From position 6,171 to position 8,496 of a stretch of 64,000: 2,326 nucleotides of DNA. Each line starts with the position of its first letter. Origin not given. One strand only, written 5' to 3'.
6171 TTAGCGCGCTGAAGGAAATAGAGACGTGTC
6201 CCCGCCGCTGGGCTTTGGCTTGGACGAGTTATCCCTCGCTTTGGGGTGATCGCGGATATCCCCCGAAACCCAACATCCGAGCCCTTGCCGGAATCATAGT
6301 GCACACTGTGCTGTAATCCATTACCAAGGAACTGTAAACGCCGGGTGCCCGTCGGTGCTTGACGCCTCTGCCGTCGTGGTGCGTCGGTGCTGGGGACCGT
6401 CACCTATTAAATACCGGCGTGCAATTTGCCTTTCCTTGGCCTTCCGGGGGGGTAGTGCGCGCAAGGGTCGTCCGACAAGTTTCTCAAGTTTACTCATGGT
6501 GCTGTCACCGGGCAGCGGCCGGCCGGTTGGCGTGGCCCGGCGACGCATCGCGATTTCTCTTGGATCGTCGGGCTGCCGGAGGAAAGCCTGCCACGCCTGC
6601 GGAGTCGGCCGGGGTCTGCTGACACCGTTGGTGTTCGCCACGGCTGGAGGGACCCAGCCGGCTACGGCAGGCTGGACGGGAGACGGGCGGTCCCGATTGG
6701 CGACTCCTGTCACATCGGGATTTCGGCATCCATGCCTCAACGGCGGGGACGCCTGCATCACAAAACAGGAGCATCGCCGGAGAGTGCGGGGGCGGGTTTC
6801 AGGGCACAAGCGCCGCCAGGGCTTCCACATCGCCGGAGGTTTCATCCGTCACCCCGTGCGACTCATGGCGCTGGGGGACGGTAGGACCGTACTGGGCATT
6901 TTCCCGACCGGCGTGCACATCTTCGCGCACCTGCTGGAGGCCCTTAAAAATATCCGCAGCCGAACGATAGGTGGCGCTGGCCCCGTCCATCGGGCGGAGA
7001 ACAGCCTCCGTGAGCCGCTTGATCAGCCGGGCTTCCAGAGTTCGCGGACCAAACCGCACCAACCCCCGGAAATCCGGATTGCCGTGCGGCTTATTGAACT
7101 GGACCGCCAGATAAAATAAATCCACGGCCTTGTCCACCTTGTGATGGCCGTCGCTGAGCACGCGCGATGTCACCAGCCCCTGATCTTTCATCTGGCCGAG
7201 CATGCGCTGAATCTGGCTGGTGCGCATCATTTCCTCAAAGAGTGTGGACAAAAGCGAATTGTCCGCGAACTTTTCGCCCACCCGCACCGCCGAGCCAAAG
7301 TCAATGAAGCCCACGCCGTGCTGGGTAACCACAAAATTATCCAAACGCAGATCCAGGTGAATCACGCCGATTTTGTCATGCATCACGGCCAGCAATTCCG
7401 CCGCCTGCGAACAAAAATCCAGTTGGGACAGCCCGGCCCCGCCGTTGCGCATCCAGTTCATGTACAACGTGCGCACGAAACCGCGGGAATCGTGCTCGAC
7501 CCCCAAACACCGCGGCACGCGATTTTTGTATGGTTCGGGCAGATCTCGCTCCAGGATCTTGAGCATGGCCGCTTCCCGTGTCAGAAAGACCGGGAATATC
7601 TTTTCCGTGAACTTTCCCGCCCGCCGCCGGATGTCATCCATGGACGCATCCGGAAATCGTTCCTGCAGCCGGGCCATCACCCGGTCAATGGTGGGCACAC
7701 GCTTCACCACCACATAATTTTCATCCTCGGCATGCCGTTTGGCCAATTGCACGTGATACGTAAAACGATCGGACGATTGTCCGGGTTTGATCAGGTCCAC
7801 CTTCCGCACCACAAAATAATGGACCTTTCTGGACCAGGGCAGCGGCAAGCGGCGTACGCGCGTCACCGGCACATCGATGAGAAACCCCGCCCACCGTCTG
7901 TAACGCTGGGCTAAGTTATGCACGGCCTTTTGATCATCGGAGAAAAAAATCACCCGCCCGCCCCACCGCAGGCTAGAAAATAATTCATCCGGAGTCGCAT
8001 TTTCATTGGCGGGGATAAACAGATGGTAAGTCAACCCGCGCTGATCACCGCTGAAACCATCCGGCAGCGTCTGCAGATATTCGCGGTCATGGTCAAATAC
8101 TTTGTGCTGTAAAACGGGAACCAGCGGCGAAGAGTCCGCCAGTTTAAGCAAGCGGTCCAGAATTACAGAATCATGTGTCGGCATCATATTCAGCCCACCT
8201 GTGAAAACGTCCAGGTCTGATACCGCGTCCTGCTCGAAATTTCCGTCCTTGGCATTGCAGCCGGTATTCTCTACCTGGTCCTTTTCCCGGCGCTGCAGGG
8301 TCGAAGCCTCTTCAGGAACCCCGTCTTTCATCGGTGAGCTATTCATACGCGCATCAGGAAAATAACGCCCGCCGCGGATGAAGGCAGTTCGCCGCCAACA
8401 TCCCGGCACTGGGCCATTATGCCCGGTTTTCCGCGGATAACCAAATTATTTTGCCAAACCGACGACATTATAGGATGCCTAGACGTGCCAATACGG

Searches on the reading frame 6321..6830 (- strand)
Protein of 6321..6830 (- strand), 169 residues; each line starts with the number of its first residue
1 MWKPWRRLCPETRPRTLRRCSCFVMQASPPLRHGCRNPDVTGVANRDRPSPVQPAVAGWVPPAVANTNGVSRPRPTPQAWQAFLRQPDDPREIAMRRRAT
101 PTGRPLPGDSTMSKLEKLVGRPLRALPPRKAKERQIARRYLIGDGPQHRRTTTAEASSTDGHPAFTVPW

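Call 83: find_encoding_contigs(protein=window:6321-6830:-, flank=10000, max_places=8)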
Protein window:6321-6830:- (169 aa): 4 contigs read that carry it; 1 place shown.
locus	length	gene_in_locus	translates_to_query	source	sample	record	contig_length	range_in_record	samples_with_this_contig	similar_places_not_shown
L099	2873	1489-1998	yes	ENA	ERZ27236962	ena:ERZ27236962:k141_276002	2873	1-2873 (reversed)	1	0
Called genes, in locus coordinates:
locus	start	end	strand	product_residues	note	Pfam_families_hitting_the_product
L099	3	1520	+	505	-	?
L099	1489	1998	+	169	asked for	-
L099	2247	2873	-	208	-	?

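Call 97: search_protein_families(library=pfam, proteins=[window:6321-6830:-], max_evalue=0.01)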
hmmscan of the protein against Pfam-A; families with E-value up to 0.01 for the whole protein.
window:6321-6830:- (169 aa): 0 families

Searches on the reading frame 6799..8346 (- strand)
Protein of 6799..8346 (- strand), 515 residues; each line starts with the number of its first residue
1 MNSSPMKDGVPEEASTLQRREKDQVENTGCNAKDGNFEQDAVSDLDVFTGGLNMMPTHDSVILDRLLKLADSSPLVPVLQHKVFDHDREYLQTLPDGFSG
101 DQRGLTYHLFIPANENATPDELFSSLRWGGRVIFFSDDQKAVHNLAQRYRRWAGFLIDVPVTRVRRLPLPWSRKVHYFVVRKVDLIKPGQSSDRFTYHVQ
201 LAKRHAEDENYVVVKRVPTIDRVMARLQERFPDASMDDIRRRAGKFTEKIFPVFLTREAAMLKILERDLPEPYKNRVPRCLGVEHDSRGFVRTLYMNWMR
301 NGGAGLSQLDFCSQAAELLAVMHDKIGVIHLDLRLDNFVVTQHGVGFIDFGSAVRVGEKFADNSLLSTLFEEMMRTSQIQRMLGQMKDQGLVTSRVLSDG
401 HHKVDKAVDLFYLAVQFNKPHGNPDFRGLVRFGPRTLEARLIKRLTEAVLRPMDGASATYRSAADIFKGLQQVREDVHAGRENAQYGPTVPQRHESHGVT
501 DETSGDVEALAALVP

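Call 82: find_encoding_contigs(protein=window:6799-8346:-, flank=10000, max_places=8)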
Protein window:6799-8346:- (515 aa): 4 contigs read that carry it; 1 place shown.
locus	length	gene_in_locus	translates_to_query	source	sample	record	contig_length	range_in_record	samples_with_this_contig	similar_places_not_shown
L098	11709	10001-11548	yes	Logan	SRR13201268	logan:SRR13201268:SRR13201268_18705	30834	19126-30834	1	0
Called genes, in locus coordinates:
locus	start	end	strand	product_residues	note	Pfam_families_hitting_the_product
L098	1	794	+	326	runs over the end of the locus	PF00248:Aldo_ket_red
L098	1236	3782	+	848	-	PF11897:DUF3417, PF00343:Phosphorylase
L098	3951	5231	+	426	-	PF00275:EPSP_synthase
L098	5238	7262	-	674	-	PF10150:RNase_E_G, PF20833:RNase_E_G_Thio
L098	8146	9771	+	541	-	PF00450:Peptidase_S10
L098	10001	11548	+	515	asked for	-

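Call 97: search_protein_families(library=pfam, proteins=[window:6799-8346:-], max_evalue=0.01)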
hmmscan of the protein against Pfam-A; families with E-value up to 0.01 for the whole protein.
window:6799-8346:- (515 aa): 2 families
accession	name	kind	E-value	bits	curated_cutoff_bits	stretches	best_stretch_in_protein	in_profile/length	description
PF01636.29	APH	-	5.5e-05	23.5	23.2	1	315-353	155-197/239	Phosphotransferase enzyme family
PF00069.31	Pkinase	-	0.0021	17.9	31.7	1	311-360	103-152/263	Protein kinase domain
